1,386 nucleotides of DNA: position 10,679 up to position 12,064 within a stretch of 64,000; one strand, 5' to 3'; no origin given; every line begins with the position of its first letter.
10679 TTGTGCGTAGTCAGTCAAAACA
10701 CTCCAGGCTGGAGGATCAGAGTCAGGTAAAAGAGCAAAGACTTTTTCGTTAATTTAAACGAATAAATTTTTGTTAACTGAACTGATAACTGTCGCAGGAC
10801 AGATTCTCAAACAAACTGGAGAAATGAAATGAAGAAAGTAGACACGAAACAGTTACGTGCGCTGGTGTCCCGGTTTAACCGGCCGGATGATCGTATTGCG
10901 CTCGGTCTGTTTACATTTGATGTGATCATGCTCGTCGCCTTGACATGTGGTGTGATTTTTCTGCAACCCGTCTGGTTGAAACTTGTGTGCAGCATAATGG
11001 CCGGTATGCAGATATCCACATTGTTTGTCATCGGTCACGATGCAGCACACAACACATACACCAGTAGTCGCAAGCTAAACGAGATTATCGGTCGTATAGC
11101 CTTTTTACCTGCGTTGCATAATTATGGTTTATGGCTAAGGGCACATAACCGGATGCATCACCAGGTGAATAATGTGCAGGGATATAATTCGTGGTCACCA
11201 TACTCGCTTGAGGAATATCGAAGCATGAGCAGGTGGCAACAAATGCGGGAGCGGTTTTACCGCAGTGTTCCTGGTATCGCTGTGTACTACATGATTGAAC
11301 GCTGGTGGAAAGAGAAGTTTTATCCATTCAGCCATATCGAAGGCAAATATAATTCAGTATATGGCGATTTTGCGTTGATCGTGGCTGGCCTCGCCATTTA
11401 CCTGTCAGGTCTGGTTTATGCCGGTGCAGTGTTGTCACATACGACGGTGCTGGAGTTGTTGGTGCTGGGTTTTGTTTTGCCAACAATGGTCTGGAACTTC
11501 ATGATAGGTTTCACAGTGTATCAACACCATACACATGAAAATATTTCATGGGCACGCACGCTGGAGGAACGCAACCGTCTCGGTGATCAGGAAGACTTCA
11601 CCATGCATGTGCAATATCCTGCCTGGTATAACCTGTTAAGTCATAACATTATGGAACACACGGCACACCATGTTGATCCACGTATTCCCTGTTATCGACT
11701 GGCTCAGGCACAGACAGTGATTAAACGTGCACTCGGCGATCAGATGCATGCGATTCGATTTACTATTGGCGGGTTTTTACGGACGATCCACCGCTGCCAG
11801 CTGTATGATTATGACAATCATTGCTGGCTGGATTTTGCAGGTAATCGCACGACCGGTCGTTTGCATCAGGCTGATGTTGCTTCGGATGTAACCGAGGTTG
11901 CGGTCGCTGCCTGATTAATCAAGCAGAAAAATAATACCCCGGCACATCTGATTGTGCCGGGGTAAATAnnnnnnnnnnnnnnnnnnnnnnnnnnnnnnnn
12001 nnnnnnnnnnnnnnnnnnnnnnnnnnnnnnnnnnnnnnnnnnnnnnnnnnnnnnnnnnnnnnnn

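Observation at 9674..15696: Complete DSF-type (Rpf-like) cell-cell signalling module inserted between ispF and smrB/purL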

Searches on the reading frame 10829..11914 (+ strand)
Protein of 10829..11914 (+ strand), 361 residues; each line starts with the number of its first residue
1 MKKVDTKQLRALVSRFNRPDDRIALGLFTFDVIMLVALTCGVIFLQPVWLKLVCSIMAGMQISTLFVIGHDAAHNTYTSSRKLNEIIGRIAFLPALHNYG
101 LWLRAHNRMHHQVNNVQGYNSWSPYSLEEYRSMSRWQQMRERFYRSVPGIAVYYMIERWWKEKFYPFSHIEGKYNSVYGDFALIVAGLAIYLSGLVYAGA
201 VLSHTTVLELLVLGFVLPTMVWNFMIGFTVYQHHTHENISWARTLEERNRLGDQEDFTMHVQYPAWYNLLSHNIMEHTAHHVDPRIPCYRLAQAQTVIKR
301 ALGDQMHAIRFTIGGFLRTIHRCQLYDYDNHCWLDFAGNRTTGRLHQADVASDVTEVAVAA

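Call 3: search_protein_families(library=pfam, proteins=[window:10829-11914:+], max_evalue=0.01)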
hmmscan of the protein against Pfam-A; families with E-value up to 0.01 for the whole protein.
window:10829-11914:+ (361 aa): 1 family
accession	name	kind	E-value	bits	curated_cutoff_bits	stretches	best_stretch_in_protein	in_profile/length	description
PF00487.30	FA_desaturase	-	3.7e-26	92.9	29.7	1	48-307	2-247/253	Fatty acid desaturase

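Call 4: search_protein_families(library=ncbifam, proteins=[window:10829-11914:+], max_evalue=0.01)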
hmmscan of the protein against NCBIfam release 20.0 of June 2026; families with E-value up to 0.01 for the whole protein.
window:10829-11914:+ (361 aa): 4 families
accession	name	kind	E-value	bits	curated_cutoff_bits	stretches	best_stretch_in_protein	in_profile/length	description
NF052548.1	FAdesatDesABac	equivalog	2.3e-17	63.1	500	1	3-336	4-325/328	Delta(5) desaturase DesA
NF052549.1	FAdesatDesBBac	equivalog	2.7e-13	49.9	500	1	21-339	28-328/340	Delta(10) desaturase DesB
NF041365.1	GntB_guanitoxin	equivalog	1.8e-07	30.9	380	1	30-112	33-111/308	guanitoxin biosynthesis L-arginine gamma (S) hydroxylase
NF045688.1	BCarotHydoxCrtR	equivalog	1.7e-06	27.4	475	1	22-116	24-116/297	beta-carotene hydroxylase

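Call 16: find_homologous_proteins(query=window:10829-11914:+, max_evalue=1e-10)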
Query window:10829-11914:+ (361 aa): 370 proteins with E <= 1e-10 among 4399 candidates; the best 120 are listed.
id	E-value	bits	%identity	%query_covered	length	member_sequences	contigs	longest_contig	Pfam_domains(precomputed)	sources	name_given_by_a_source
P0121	4.3e-174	597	70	95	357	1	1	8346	PF00487.31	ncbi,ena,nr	ncbi:MAG: fatty acid desaturase [Gammaproteobacteria bacterium]|nr:fatty acid desaturase [Gammaprote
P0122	2.0e-155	536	100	63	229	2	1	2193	PF00487.31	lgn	-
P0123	5.6e-142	491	58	95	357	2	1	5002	PF00487.31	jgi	jgi:acyl-lipid omega-6 desaturase (Delta-12 desaturase)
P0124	1.6e-141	490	58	94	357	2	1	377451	PF00487.31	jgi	jgi:omega-6 fatty acid desaturase (delta-12 desaturase)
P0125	2.8e-141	489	56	96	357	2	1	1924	PF00487.31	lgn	-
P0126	1.1e-140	487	56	98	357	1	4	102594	PF00487.31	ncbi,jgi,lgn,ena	-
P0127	3.9e-140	485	56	99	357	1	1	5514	PF00487.31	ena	-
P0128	5.6e-140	485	56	95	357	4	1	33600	PF00487.31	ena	-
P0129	1.4e-139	484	55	98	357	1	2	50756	PF00487.31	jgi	jgi:acyl-lipid omega-6 desaturase (Delta-12 desaturase)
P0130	3.1e-139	482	58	95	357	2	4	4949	PF00487.31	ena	-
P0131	2.7e-138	479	58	95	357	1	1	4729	PF00487.31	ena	-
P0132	7.4e-138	478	57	95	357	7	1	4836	PF00487.31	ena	-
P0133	1.2e-137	477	55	99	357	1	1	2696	PF00487.31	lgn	-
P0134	5.2e-137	475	56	95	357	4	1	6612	PF00487.31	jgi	jgi:omega-6 fatty acid desaturase (delta-12 desaturase)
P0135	6.2e-137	475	55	99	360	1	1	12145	PF00487.31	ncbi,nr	ncbi:MAG: fatty acid desaturase [Thiotrichales bacterium]|nr:fatty acid desaturase [Thiotrichales ba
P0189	1.1e-114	402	48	95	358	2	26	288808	PF00487.31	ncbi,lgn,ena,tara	tara:strand:+ start:5265 stop:6341 length:1077 start_codon:yes stop_codon:yes gene_type:complete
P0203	5.1e-112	393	48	94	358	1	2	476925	PF00487.31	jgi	jgi:acyl-lipid omega-6 desaturase (Delta-12 desaturase)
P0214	2.1e-107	378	47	95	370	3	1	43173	PF00487.31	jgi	jgi:omega-6 fatty acid desaturase (delta-12 desaturase)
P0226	9.4e-101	356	45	95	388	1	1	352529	PF00487.31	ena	-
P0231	5.5e-100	353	46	94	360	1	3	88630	PF00487.31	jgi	jgi:omega-6 fatty acid desaturase (delta-12 desaturase)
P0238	9.4e-97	343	44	95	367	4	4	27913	PF00487.31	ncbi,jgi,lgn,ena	ncbi:MAG TPA: fatty acid desaturase [Stellaceae bacterium]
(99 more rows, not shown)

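Call 17: find_encoding_contigs(protein=P0189, flank=8000, max_places=2)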
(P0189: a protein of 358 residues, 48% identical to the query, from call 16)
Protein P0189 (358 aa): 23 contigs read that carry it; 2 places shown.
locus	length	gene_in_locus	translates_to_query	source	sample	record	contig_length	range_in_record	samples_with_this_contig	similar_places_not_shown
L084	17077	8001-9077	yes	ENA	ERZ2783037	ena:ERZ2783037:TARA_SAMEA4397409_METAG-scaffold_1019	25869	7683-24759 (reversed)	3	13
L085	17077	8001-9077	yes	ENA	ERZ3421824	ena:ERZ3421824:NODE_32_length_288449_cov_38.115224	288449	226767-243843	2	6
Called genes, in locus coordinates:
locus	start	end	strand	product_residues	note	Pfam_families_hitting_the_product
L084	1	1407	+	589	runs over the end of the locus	PF00654:Voltage_CLC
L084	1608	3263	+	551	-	PF06418:CTP_synth_N, PF00117:GATase, PF07722:Peptidase_C26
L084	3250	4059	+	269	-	PF00793:DAHP_synth_1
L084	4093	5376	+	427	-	PF03952:Enolase_N, PF00113:Enolase_C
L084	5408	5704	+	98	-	PF04977:DivIC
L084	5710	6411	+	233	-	PF01128:IspD, PF12804:NTP_transf_3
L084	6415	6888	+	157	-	PF02542:YgbB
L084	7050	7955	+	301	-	PF00378:ECH_1, PF16113:ECH_2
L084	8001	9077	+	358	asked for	PF00487:FA_desaturase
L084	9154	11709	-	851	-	PF00512:HisKA, PF02518:HATPase_c, PF00072:Response_reg, PF01627:Hpt (weak)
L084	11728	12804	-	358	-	PF00072:Response_reg, PF13487:HD_5, PF01966:HD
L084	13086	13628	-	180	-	PF01713:Smr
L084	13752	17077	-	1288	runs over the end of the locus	PF18076:FGAR-AT_N, PF18072:FGAR-AT_linker, PF02769:AIRS_C, PF22689:FGAR-AT_PurM_N-like, PF02769:AIRS_C, PF13507:GATase_5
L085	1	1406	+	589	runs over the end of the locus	PF00654:Voltage_CLC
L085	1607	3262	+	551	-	PF06418:CTP_synth_N, PF00117:GATase, PF07722:Peptidase_C26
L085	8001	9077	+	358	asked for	PF00487:FA_desaturase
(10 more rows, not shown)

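Call 18: find_encoding_contigs(protein=P0226, flank=8000, max_places=2)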
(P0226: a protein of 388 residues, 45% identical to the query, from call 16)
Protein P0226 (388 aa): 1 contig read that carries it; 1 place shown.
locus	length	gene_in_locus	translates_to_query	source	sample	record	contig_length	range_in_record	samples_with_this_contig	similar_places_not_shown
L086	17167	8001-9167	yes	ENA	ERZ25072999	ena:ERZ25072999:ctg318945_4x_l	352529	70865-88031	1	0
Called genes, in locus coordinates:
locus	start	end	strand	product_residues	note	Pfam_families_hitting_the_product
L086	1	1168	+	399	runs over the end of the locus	PF08668:HDOD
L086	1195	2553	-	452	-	PF02518:HATPase_c (weak), PF00072:Response_reg, PF01627:Hpt (weak)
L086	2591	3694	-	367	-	PF00512:HisKA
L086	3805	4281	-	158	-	PF14539:DUF4442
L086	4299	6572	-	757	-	PF03176:MMPL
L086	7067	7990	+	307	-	PF16113:ECH_2, PF00378:ECH_1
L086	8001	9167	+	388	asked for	PF00487:FA_desaturase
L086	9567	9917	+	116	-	-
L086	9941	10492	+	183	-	-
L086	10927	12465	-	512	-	PF13007:LZ_Tnp_IS66, PF13005:zf-IS66, PF03050:DDE_Tnp_IS66, PF13817:DDE_Tnp_IS66_C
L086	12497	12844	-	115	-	PF05717:TnpB_IS66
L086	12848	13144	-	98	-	-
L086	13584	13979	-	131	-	PF01042:Ribonuc_L-PSP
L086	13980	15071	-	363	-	-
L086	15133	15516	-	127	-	PF07366:SnoaL, PF12680:SnoaL_2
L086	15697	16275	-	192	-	PF01327:Pep_deformylase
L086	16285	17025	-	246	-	PF01209:Ubie_methyltran, PF02475:TRM5-TYW2_MTfase, PF05175:MTS, PF13489:Methyltransf_23, PF13847:Methyltransf_31, PF02390:Methyltransf_4, PF08241:Methyltransf_11, PF08242:Methyltransf_12, +5 more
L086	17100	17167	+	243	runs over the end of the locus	PF00072:Response_reg, PF00486:Trans_reg_C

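Call 19: find_encoding_contigs(protein=P0238, flank=8000, max_places=2)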
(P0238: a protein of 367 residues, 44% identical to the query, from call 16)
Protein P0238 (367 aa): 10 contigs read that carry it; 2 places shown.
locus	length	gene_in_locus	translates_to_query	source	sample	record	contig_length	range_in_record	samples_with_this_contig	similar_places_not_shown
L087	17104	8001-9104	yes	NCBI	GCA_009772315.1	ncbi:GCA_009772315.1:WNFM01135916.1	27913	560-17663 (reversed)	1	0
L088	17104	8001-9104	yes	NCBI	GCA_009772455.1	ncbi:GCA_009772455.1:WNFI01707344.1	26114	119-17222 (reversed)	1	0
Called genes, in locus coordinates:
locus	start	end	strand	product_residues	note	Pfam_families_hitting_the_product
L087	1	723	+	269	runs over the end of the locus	PF25182:NonGDSL, PF00657:Lipase_GDSL, PF13472:Lipase_GDSL_2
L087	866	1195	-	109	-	PF11154:DUF2934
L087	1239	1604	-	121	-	-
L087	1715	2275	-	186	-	PF02563:Poly_export, PF10531:SLBB, PF22461:SLBB_2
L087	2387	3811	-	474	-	PF00089:Trypsin, PF13365:Trypsin_2, PF13180:PDZ_2, PF00595:PDZ (faint), PF17820:PDZ_6 (weak), PF13180:PDZ_2 (weak)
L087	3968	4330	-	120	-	PF13458:Peripla_BP_6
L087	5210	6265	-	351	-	PF08240:ADH_N, PF00107:ADH_zinc_N, PF13602:ADH_zinc_N_2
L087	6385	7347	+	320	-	PF01073:3Beta_HSD, PF01370:Epimerase, PF02719:Polysacc_synt_2 (faint), PF04321:RmlD_sub_bind, PF16363:GDP_Man_Dehyd, PF07993:NAD_binding_4 (weak)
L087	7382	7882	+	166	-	PF14539:DUF4442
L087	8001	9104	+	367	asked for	PF00487:FA_desaturase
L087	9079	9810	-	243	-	PF00027:cNMP_binding, PF13545:HTH_Crp_2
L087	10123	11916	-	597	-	PF00501:AMP-binding, PF23562:AMP-binding_C_3 (weak)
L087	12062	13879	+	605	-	PF08439:Peptidase_M3_N, PF01432:Peptidase_M3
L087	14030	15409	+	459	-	PF03109:ABC1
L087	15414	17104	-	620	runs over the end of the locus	PF12710:HAD (faint), PF12850:Metallophos_2, PF04055:Radical_SAM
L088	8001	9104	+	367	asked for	PF00487:FA_desaturase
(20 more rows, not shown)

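Call 30: find_related_loci(query=A2, collection=metagenome_contigs, flank=6000)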
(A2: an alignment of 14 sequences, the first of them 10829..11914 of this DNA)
Query A2 (361 aa) in metagenome_contigs; peptide patterns used: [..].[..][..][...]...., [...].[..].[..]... (x = any residue, [..] = any of these).
600 stretches matched a pattern (row limit reached: there are more); 479 encode a relative of the query (tblastn E <= 1e-3); the best 80 are kept; 80 distinct loci.
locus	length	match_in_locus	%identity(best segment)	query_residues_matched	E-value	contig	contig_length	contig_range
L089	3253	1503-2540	54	1-345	8e-131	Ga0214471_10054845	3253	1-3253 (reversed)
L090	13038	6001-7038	47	1-345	3e-111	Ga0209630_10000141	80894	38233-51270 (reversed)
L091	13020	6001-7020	49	7-345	5e-122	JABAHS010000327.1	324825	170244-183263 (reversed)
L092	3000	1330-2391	46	1-353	2e-106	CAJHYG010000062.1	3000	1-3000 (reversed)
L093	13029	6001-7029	44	1-342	1e-100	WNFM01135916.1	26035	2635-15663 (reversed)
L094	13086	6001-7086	43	1-356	3e-95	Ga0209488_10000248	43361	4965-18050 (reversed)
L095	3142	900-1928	42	1-342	3e-95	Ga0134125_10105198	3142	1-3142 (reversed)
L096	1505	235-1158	47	36-342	4e-98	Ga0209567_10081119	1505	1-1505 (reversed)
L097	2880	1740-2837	42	1-360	1e-92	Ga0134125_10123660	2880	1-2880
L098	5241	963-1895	45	51-356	8e-90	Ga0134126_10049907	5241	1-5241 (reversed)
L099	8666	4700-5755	42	1-353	4e-88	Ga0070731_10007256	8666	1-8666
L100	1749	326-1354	38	1-342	2e-83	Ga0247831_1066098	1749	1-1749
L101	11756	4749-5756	38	7-341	3e-79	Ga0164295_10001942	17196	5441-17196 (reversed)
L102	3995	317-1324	37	7-341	2e-79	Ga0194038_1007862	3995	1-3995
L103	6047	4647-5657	37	7-342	5e-79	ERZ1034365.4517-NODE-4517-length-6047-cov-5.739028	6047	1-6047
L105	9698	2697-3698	40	1-336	2e-78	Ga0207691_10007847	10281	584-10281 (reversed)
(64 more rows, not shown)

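Call 44: search_protein_families(library=pfam, proteins=[L105:58-750:+, L105:812-1531:+, L105:1750-2664:+, L105:2625-3761:+, L105:3851-6727:+, L105:7072-8865:+, L099:4213-4683:+, L099:2779-4089:-, L099:5925-7076:-, L099:1077-2300:+], max_evalue=0.0001)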
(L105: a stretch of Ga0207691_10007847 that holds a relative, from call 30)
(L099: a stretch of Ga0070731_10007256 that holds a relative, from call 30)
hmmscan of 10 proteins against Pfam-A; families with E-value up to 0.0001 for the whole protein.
L105:58-750:+ (230 aa): 2 families
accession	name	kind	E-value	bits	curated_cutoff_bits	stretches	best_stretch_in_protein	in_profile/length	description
PF03588.20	Leu_Phe_trans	-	9e-77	256.8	22.7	1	33-204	1-171/171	Leucyl/phenylalanyl-tRNA protein transferase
PF13480.13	Acetyltransf_6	-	5.8e-05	23.7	22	1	73-187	8-133/143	Acetyltransferase (GNAT) domain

L105:812-1531:+ (239 aa): 2 families
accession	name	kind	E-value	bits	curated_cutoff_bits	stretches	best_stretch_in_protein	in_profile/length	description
PF04377.21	ATE_C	-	3.9e-41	140.9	25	1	110-231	1-121/122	Arginine-tRNA-protein transferase, C terminus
PF04376.19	ATE_N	-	2.1e-25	89.2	27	1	20-90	1-72/72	Arginine-tRNA-protein transferase, N terminus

L105:1750-2664:+ (304 aa): 2 families
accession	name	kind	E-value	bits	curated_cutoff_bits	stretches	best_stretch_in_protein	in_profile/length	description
PF00378.25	ECH_1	-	1.6e-20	74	27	1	70-259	39-218/251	Enoyl-CoA hydratase/isomerase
PF16113.10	ECH_2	-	4.7e-10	39.9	27.2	1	71-243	35-203/335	Enoyl-CoA hydratase/isomerase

L105:2625-3761:+ (378 aa): 1 family
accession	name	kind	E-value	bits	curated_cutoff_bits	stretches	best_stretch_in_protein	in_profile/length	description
PF00487.30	FA_desaturase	-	1.4e-25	90.9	29.7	1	72-326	2-244/253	Fatty acid desaturase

L105:3851-6727:+ (958 aa): 0 families

L105:7072-8865:+ (597 aa): 0 families

L099:4213-4683:+ (156 aa): 1 family
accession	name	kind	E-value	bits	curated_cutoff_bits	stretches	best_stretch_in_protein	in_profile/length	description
PF14539.12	DUF4442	-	2.3e-12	47.7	25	1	15-142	11-127/132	Domain of unknown function (DUF4442)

L099:2779-4089:- (436 aa): 0 families

L099:5925-7076:- (383 aa): 1 family
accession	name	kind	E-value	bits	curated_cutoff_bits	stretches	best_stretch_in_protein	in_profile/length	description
PF01370.27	Epimerase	-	2.8e-17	63.4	20.9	2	118-259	102-238/240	NAD dependent epimerase/dehydratase family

L099:1077-2300:+ (407 aa): 2 families
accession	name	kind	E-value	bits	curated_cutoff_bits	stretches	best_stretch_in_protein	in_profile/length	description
PF20906.3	S-Me-THD_C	-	1.8e-49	168.1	27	1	204-395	2-190/190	S-Me-THD-like, C-terminal domain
PF06032.18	S-Me-THD_N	-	6.7e-22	78.7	27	1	42-200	5-157/158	S-Me-THD-like, N-terminal domain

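Call 54: search_solved_structures(query=A2, max_evalue=1)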
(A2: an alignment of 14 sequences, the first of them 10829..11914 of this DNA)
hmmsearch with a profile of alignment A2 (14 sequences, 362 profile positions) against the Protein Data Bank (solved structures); distinct sequences matched with E-value up to 1: 1.
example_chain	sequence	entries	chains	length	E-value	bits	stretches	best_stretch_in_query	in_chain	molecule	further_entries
8xks_K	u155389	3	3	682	6.5e-13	51.8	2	191-338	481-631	Fatty acid desaturase domain-containing protein | FADL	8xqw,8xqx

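Call 55: search_protein_families(library=ncbifam, proteins=[L087:7382-7882:+, L086:7067-7990:+, L086:4299-6572:-, L084:7050-7955:+, L084:8001-9077:+], max_evalue=0.00001)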
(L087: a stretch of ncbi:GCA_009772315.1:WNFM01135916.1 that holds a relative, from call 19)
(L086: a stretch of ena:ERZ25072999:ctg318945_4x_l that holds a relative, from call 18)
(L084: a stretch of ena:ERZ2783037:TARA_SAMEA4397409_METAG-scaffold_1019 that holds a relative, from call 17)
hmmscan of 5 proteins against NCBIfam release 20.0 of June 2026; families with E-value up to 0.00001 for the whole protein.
L087:7382-7882:+ (166 aa): 0 families

L086:7067-7990:+ (307 aa): 52 families (the best 25 are shown)
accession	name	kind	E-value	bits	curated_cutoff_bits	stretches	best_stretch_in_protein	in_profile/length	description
NF006452.0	PRK08788.1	equivalog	1.5e-85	286.8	177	1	16-290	13-284/291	crotonase/enoyl-CoA hydratase family protein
NF053515.1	SgnlFctrSynRpfF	equivalog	1.6e-52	178.5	550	1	39-287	37-281/288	diffusible signal factor synthase RpfF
NF006566.0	PRK09076.1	subfamily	9.5e-19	68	286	1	75-227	47-193/260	enoyl-CoA hydratase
NF051848.1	EnCoAHydtEchA19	equivalog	3.7e-18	66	400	1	87-222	54-186/258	enoyl-CoA hydratase EchA19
NF008727.0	PRK11730.1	equivalog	5.1e-18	64.8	870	1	75-220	50-191/717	fatty acid oxidation complex subunit alpha FadB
NF006100.0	PRK08252.1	subfamily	1.8e-16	60.5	282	1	135-223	95-183/254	crotonase/enoyl-CoA hydratase family protein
TIGR02437.1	FadB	equivalog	1.5e-15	56.7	933.55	1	88-223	62-194/714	fatty acid oxidation complex subunit alpha FadB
NF006007.0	PRK08138.1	subfamily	2.2e-15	56.7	355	1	133-220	100-187/261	enoyl-CoA hydratase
NF042430.2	EnCoAhydt_DpgD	equivalog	2.7e-15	56.5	400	1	89-231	54-195/258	enoyl-CoA-hydratase DpgD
NF008363.0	PRK11154.1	equivalog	1.5e-14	53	869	1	73-217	48-189/708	fatty acid oxidation complex subunit alpha FadJ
NF046063.1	oxepin_alt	equivalog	1.6e-14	54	300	1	87-224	54-188/254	oxepin-CoA hydrolase, alternative type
NF004524.0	PRK05869.1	equivalog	1.8e-14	53.6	326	1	81-237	57-205/254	enoyl-CoA hydratase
TIGR03189.1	dienoyl_CoA_hyt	equivalog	2.8e-14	53.1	292.5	1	135-249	93-204/251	cyclohexa-1,5-dienecarbonyl-CoA hydratase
NF005496.0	PRK07110.1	domain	4.9e-14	52.1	215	1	86-213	58-176/249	polyketide synthase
NF004517.0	PRK05862.1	equivalog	7.6e-14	51.8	396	1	133-219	96-182/257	enoyl-CoA hydratase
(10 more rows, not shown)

L086:4299-6572:- (757 aa): 4 families
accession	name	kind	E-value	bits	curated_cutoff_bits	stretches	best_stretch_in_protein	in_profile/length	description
TIGR00921.1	2A067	subfamily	2.6e-49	168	351.9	2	5-368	3-350/733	hydrophobe/amphiphile efflux-3 (HAE3) family transporter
TIGR03480.1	HpnN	hypoth_equivalog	1.1e-25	89.8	751.85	2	188-404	247-463/862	hopanoid biosynthesis associated RND transporter like protein HpnN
TIGR00833.1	actII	subfamily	3.4e-19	68.7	874.7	2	557-749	136-333/910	MMPL family RND transporter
NF052374.1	HopndTporHpnN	equivalog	2.9e-12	45.5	1100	1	656-747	335-425/858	hopanoid transporter HpnN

L084:7050-7955:+ (301 aa): 56 families (the best 25 are shown)
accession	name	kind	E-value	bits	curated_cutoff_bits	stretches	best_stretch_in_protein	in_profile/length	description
NF006452.0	PRK08788.1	equivalog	8.9e-94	313.9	177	1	11-291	13-287/291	crotonase/enoyl-CoA hydratase family protein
NF053515.1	SgnlFctrSynRpfF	equivalog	7.9e-59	199.2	550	1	38-288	41-284/288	diffusible signal factor synthase RpfF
NF008727.0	PRK11730.1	equivalog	4.3e-20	71.6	870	1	71-241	51-219/717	fatty acid oxidation complex subunit alpha FadB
NF005804.0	PRK07659.1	equivalog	4.7e-20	72.2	311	1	84-250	61-221/260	enoyl-CoA hydratase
NF051848.1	EnCoAHydtEchA19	equivalog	2.5e-19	69.8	400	1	72-250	45-216/258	enoyl-CoA hydratase EchA19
NF006566.0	PRK09076.1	subfamily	2.8e-19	69.7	286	1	72-271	49-241/260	enoyl-CoA hydratase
TIGR02437.1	FadB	equivalog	2.8e-18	65.6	933.55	1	72-226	52-201/714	fatty acid oxidation complex subunit alpha FadB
NF006007.0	PRK08138.1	subfamily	5.2e-18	65.3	355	1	81-217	61-188/261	enoyl-CoA hydratase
NF004796.0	PRK06144.1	subfamily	1.2e-17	64.2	272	1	70-227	51-203/262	enoyl-CoA hydratase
NF042430.2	EnCoAhydt_DpgD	equivalog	2.2e-17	63.4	400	1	72-228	42-196/258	enoyl-CoA-hydratase DpgD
NF005802.0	PRK07657.1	equivalog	4.5e-17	62.4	363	1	71-242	38-210/260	enoyl-CoA hydratase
NF004475.0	PRK05809.1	subfamily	9.7e-17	61.3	394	1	115-216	87-186/260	short-chain-enoyl-CoA hydratase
NF005803.0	PRK07658.1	equivalog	1.1e-16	61.1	313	1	83-217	56-185/257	enoyl-CoA hydratase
NF008363.0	PRK11154.1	equivalog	5.2e-16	57.9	869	1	69-244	49-220/708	fatty acid oxidation complex subunit alpha FadJ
TIGR03189.1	dienoyl_CoA_hyt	equivalog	1.3e-15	57.4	292.5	1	119-231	83-190/251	cyclohexa-1,5-dienecarbonyl-CoA hydratase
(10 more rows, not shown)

L084:8001-9077:+ (358 aa): 3 families
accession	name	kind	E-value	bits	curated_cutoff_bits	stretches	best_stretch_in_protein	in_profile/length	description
NF052548.1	FAdesatDesABac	equivalog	3.5e-21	75.7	500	1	5-337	6-325/328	Delta(5) desaturase DesA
NF052549.1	FAdesatDesBBac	equivalog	7.7e-08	32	500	1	30-313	35-303/340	Delta(10) desaturase DesB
NF041365.1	GntB_guanitoxin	equivalog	1e-06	28.4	380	1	6-300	6-279/308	guanitoxin biosynthesis L-arginine gamma (S) hydroxylase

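Call 69: predict_structure(alignment_id=A4)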
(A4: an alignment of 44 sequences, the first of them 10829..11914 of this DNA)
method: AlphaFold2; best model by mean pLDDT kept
length: 361 residues; sequences in the alignment: 44
mean_pLDDT: 87.9   pTM: 0.86
mean pLDDT of the five models: 87.9, 87.7, 87.6, 86.1, 85.9
residues with pLDDT >= 90: 225; 70-90: 103; 50-70: 15; < 50: 18
segments of 3 or more residues with pLDDT < 50: 347-361
pLDDT, mean of each block of 10 residues (from residue 1): 67 94 98 98 98 98 96 95 96 93 76 81 91 97 94 87 68 69 94 98 98 98 93 89 89 80 88 86 91 92 84 94 94 96 67 40 36
secondary structure, 60 per line:
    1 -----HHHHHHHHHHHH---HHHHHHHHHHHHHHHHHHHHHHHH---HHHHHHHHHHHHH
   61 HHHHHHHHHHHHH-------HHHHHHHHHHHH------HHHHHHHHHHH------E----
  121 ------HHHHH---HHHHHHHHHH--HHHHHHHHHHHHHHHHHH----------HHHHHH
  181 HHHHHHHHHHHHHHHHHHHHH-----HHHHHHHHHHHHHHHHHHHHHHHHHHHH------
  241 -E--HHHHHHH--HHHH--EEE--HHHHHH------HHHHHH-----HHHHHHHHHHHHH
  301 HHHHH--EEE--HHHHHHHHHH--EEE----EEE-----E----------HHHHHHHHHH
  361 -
elements in order: H6-17 H21-44 H48-73 H81-92 H99-109 H127-131 H135-144 H147-164 H175-201 H207-234 H245-251 H254-257 E260-262 H265-270 H277-282 H288-305 E308-310 H313-322 E325-327 E332-334 H351-360
